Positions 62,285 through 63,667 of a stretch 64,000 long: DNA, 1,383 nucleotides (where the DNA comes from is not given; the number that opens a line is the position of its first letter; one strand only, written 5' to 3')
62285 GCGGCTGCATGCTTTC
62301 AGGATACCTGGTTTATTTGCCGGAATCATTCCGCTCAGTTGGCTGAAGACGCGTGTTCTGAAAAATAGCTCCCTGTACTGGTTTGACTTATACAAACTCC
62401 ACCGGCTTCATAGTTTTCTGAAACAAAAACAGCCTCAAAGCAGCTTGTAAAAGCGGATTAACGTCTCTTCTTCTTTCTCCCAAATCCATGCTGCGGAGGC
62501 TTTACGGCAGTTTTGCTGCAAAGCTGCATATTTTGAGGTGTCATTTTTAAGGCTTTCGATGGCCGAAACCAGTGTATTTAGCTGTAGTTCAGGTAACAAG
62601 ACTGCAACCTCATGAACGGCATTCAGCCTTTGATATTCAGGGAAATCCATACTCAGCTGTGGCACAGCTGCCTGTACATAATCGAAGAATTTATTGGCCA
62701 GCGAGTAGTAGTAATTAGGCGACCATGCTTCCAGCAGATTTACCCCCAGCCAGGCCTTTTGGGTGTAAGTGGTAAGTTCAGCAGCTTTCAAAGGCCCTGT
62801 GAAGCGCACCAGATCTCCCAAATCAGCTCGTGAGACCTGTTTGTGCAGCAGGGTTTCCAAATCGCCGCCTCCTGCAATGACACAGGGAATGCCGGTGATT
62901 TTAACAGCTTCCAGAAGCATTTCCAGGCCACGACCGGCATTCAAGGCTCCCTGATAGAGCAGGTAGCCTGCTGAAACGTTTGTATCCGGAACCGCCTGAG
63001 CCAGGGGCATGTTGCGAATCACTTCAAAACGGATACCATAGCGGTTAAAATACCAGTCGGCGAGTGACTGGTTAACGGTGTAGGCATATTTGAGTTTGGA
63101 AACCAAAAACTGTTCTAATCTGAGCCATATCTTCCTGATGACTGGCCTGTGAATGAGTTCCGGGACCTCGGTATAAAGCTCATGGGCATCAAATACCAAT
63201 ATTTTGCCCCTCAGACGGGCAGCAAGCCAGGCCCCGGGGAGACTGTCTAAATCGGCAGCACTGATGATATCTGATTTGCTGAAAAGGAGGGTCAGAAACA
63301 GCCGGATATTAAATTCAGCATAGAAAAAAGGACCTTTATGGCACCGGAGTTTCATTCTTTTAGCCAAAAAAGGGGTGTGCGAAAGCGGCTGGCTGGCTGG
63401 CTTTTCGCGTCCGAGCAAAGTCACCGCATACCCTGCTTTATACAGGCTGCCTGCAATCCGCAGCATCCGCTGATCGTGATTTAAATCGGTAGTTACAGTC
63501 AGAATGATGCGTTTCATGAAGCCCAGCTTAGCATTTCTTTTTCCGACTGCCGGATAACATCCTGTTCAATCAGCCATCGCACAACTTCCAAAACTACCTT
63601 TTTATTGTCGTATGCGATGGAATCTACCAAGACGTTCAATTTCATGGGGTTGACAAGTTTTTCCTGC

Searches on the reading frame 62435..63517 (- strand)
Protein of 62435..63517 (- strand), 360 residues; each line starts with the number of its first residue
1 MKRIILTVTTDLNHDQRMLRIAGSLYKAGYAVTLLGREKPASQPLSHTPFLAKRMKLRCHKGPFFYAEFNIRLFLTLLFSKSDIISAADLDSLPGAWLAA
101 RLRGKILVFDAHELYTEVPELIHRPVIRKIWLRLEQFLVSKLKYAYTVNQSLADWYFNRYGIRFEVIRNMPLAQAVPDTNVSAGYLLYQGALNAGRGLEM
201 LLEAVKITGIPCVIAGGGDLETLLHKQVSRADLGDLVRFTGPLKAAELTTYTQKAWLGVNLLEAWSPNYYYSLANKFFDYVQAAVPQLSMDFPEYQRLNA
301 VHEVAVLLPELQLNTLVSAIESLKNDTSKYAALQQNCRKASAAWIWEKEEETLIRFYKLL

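Call 30: find_encoding_contigs(protein=window:62435-63517:-, flank=10000, max_places=4)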
Protein window:62435-63517:- (360 aa): 4 contigs read that carry it; 1 place shown.
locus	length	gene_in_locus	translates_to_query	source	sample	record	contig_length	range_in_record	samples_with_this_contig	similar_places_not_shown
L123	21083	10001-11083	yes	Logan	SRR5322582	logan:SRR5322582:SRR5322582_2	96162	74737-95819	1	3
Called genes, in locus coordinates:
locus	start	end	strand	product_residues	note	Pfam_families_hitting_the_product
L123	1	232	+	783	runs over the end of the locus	PF07244:POTRA (faint), PF01103:Omp85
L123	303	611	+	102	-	PF00829:Ribosomal_L21p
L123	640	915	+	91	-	PF01016:Ribosomal_L27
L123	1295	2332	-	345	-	PF12625:Arabinose_bd, PF12833:HTH_18, PF00165:HTH_AraC (weak)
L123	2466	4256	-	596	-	PF00654:Voltage_CLC, PF00571:CBS (faint)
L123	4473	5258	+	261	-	PF00849:PseudoU_synth_2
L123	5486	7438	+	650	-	PF02518:HATPase_c, PF00204:DNA_gyraseB, PF01751:Toprim, PF00986:DNA_gyraseB_C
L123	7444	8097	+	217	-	PF02463:SMC_N (faint), PF00005:ABC_tran, PF13304:AAA_21 (faint)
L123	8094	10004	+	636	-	PF00270:DEAD, PF00271:Helicase_C, PF16124:RecQ_Zn_bind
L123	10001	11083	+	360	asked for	PF13439:Glyco_transf_4 (weak), PF00534:Glycos_transf_1 (weak)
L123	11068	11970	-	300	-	PF00535:Glycos_transf_2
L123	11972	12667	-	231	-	PF00005:ABC_tran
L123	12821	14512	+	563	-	PF07719:TPR_2 (faint)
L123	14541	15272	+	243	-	PF08239:SH3_3, PF18348:SH3_16, PF00877:NLPC_P60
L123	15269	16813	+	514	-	PF03853:YjeF_N, PF01256:Carb_kinase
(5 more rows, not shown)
